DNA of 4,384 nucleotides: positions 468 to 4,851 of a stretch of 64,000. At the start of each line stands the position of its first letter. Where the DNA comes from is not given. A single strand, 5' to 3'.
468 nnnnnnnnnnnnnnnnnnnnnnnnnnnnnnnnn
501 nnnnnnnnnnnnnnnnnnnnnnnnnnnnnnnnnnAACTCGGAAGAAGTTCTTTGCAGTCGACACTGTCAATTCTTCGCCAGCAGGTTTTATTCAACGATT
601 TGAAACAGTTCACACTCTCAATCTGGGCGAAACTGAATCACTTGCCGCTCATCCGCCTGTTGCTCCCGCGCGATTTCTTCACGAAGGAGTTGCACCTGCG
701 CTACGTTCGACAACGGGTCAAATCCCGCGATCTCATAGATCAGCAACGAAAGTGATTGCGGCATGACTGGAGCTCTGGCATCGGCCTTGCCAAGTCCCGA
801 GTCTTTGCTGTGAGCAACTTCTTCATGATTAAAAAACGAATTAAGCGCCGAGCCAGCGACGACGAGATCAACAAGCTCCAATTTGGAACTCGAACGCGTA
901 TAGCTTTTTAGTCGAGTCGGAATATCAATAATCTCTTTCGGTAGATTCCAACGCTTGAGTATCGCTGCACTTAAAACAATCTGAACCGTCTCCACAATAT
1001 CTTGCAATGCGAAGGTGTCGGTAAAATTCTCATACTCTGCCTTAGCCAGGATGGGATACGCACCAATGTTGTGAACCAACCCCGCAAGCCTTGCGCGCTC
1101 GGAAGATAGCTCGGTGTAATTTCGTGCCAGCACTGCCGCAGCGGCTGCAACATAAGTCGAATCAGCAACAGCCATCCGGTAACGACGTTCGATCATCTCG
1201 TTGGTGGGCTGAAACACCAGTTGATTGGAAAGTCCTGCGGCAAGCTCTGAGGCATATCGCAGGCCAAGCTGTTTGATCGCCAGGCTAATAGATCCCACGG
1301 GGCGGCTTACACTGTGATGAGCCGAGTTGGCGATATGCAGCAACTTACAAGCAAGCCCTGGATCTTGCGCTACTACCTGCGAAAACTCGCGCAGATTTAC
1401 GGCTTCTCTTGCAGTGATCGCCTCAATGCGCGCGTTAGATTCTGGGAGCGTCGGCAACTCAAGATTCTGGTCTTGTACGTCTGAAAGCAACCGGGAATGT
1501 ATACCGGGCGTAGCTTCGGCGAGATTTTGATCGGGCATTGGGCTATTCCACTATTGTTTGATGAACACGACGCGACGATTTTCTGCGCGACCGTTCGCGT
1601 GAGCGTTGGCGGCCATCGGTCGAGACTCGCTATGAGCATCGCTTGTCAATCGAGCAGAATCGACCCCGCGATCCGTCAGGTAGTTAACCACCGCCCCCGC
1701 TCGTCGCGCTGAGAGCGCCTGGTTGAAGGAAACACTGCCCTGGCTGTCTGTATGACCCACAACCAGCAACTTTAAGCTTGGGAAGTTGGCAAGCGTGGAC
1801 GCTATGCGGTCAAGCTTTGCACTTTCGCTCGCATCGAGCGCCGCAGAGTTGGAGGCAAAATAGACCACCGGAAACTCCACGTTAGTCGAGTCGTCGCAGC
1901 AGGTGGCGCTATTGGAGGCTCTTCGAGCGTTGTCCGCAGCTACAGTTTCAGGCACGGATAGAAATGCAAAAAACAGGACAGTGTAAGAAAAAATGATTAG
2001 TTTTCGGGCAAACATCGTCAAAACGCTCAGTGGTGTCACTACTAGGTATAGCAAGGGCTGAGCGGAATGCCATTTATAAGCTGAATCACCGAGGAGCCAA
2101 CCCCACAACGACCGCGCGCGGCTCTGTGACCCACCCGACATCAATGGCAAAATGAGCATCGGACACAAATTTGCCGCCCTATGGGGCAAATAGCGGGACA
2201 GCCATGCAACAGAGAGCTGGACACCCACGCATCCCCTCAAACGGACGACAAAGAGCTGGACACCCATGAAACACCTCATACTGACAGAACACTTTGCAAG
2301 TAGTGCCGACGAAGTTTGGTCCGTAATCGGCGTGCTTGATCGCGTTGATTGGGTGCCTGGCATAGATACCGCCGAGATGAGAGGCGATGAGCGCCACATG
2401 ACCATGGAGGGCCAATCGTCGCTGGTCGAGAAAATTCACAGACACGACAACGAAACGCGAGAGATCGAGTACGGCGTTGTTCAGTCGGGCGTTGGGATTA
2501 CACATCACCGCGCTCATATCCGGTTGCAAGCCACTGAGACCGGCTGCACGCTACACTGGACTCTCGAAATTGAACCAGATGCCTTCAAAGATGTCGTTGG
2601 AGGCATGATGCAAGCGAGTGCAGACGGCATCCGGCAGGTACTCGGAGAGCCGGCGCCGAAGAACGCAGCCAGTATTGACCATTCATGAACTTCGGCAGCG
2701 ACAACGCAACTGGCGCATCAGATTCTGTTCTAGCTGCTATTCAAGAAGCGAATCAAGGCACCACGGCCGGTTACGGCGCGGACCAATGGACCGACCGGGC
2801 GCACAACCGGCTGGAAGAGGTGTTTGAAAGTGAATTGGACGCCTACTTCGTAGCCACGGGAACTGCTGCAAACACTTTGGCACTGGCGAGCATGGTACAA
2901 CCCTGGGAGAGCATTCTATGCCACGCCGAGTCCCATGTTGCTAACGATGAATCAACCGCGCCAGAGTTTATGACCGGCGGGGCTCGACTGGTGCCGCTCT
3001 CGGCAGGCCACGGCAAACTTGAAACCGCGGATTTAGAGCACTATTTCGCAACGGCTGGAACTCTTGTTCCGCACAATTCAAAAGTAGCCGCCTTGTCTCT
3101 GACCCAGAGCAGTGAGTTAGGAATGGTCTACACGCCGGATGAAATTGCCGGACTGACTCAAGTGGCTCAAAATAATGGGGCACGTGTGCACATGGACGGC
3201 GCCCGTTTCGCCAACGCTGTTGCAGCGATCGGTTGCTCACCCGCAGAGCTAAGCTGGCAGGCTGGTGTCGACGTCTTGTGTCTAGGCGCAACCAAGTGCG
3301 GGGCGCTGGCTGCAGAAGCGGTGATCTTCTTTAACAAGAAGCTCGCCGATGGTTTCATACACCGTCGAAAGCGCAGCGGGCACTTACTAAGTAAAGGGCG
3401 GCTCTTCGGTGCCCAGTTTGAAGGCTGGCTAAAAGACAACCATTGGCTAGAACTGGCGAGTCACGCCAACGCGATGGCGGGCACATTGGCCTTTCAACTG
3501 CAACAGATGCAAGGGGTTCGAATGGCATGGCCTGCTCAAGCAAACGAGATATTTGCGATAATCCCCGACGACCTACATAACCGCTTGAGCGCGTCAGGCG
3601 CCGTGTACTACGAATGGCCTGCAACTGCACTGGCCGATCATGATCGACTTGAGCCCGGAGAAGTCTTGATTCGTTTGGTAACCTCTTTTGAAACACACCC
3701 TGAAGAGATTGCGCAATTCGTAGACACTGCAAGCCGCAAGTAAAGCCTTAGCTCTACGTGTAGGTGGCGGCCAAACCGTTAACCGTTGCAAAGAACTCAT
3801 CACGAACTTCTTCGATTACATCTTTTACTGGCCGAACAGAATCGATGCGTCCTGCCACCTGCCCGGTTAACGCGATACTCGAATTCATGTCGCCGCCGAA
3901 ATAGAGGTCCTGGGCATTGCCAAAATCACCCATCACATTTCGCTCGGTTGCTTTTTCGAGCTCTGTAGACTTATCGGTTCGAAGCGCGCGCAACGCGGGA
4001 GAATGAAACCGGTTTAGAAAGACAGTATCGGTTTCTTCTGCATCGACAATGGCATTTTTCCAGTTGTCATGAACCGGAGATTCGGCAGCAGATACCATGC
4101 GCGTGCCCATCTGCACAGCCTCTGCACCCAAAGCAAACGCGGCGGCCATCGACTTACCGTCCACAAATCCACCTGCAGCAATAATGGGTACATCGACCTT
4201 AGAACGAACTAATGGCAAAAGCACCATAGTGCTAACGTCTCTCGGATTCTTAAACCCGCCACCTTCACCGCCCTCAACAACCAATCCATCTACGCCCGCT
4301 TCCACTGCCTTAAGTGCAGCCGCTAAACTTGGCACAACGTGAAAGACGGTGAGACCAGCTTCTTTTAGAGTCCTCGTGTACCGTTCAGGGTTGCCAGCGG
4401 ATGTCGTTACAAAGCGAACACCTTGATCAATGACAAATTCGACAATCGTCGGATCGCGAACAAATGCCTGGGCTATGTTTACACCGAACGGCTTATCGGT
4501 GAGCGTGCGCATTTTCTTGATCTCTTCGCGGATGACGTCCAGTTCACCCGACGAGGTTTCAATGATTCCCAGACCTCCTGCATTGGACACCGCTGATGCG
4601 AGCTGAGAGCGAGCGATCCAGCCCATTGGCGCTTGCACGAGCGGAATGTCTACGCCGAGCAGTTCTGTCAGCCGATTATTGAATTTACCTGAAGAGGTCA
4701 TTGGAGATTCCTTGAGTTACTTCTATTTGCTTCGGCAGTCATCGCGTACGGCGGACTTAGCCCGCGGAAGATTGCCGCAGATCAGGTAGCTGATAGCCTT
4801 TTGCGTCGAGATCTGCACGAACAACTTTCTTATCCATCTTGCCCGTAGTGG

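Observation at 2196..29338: Dispersed intergenic repeat family with the near-invariant core GGACA(G/T)CC: about two dozen copies, confined to the left half of the window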

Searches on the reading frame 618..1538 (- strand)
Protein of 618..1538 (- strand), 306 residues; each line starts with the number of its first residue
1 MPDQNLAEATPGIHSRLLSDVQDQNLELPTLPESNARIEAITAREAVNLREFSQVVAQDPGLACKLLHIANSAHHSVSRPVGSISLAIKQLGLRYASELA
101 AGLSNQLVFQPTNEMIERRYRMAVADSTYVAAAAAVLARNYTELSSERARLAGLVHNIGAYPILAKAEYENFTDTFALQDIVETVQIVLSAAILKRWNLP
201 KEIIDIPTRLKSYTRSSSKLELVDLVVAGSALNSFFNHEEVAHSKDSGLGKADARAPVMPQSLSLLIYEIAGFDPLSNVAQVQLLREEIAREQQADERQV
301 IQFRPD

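Call 8: search_protein_families(library=ncbifam, proteins=[window:618-1538:-])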
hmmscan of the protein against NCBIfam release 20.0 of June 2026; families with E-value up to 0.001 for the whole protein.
window:618-1538:- (306 aa): 0 families

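Call 56: find_encoding_contigs(protein=window:618-1538:-, flank=10000, max_places=3)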
Protein window:618-1538:- (306 aa): 3 contigs read that carry it; 2 places shown.
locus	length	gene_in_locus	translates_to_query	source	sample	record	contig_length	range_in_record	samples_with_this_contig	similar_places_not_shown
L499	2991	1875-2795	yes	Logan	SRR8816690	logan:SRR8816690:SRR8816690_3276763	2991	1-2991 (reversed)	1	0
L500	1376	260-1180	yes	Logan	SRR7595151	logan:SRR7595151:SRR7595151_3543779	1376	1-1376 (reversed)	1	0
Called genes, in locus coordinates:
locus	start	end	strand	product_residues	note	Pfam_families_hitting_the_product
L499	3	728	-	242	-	?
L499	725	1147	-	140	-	PF10604:Polyketide_cyc2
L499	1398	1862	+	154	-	PF05359:DUF748 (faint), PF00691:OmpA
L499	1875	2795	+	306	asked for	PF08668:HDOD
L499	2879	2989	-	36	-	?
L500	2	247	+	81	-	?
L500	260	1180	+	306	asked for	PF08668:HDOD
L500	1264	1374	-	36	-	?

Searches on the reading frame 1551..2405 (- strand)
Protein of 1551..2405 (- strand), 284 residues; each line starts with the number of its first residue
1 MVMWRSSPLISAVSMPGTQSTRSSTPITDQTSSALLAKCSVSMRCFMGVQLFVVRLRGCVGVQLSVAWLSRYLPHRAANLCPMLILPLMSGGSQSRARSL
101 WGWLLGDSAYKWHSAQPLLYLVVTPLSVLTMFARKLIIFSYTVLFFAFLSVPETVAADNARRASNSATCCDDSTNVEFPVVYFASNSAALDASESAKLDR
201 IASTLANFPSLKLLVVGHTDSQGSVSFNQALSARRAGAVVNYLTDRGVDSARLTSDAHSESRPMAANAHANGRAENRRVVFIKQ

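Call 8: search_protein_families(library=ncbifam, proteins=[window:1551-2405:-])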
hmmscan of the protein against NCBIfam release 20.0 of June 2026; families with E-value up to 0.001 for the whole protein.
window:1551-2405:- (284 aa): 37 families (the best 25 are shown)
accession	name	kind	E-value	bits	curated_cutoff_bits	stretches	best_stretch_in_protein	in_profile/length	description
NF053611.1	YiaD_Gzip_OmpA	equivalog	1.5e-31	109.7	175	1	172-279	94-202/206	YiaD family glycine zipper/OmpA-like lipoprotein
NF053612.1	anchor_PA1041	equivalog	7.7e-30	104.6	250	1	180-279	132-231/236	PA1041 family peptidoglycan-binding anchor lipoprotein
NF053613.1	OMP_toxin_LptF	equivalog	1.1e-23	84.2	400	1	167-279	129-241/256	lipotoxin F family OmpA-related lipoprotein LptF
NF053585.1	OMP_LP_YfiB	equivalog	1.7e-22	80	128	1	181-282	58-159/163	outer membrane lipoprotein YfiB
NF045787.1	OmpABordt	equivalog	6.5e-22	78.2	200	1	181-279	87-185/194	outer membrane protein OmpA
TIGR03350.1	type_VI_ompA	equivalog_domain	2.8e-19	69.4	139.8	1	182-280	33-134/137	type VI secretion system protein TssL, long form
TIGR02802.1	Pal_lipo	equivalog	2.8e-19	69.2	125.35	1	181-282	2-103/104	peptidoglycan-associated lipoprotein Pal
NF007804.1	PRK10510.1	equivalog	1.3e-18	67.2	307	1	160-280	92-213/219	OmpA family lipoprotein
NF006541.1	PRK09038.1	equivalog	9.9e-18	64.7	283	1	181-282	143-247/253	flagellar motor protein MotD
NF033763.1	exchanger_TraB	exception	1.5e-17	62.8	700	1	180-281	393-495/522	outer membrane exchange protein TraB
TIGR03789.1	pdsO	hypoth_equivalog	2.2e-17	63.5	152.2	1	174-280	135-240/243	sortase-associated OmpA-like protein PdsO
NF047620.1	FlgprotMotYVib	equivalog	2.9e-15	56.6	400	1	175-281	157-264/271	flagellar protein MotY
NF052230.1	T9SS_PorE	exception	5.1e-15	54.8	600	1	180-267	516-603/648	PorE family type IX secretion system protein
NF005444.0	PRK07033.1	equivalog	7.1e-14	51.6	520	1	183-279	318-417/438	DotU family type VI secretion system protein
NF005999.0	PRK08126.1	subfamily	7.4e-14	51.4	571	1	183-279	327-426/432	hypothetical protein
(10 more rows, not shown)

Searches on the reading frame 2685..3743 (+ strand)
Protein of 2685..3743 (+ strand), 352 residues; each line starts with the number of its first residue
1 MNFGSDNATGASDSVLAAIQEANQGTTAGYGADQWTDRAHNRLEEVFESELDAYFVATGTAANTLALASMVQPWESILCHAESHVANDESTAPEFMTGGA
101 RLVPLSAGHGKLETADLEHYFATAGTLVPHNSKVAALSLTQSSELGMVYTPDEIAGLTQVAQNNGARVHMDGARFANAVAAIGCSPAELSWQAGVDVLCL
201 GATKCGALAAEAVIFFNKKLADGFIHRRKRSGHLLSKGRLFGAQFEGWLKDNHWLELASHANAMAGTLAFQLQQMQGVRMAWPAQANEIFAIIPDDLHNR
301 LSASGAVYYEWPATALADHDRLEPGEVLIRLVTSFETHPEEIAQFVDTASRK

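Call 8: search_protein_families(library=ncbifam, proteins=[window:2685-3743:+])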
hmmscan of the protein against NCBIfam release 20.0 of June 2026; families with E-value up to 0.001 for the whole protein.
window:2685-3743:+ (352 aa): 2 families
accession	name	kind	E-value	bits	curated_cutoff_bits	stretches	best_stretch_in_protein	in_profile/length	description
NF041359.1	GntG_guanitoxin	subfamily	5e-18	65.4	230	1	4-348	9-340/343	GntG family PLP-dependent aldolase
NF007825.0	PRK10534.1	equivalog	1.4e-08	34.1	312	1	3-301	4-290/333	low-specificity L-threonine aldolase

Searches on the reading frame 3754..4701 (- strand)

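Call 8: search_protein_families(library=ncbifam, proteins=[window:3754-4701:-])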
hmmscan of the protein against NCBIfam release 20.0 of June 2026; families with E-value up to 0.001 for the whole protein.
window:3754-4701:- (315 aa): 9 families
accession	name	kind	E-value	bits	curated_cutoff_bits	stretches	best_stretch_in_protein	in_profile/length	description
TIGR03151.1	enACPred_II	equivalog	1.4e-80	270.9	453.1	1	9-307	2-304/307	enoyl-[acyl-carrier-protein] reductase FabK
TIGR01302.1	IMP_dehydrog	equivalog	4.3e-11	42.3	481.5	1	7-65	23-80/450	IMP dehydrogenase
NF005311.0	PRK06843.1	equivalog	2.7e-07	29.9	779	1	7-67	31-90/404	inosine 5-monophosphate dehydrogenase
NF005493.0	PRK07107.1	equivalog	4.3e-06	25.6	585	0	168-211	350-393/502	IMP dehydrogenase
TIGR01304.1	IMP_DH_rel_2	equivalog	4.9e-06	26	342.1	0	171-215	255-299/365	GuaB3 family IMP dehydrogenase-related protein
TIGR02814.1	pfaD_fam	subfamily_domain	3.9e-05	22.6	449.25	0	171-227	225-281/444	PfaD family polyunsaturated fatty acid/polyketide biosynthesis protein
TIGR02151.1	IPP_isom_2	equivalog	7.4e-05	21.8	281.3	1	159-210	247-299/338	type 2 isopentenyl-diphosphate Delta-isomerase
NF008398.0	PRK11197.1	subfamily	0.00033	19.5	376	1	127-206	257-336/381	L-lactate dehydrogenase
NF005574.0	PRK07259.1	equivalog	0.00035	19.6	269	1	165-206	232-273/304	dihydroorotate dehydrogenase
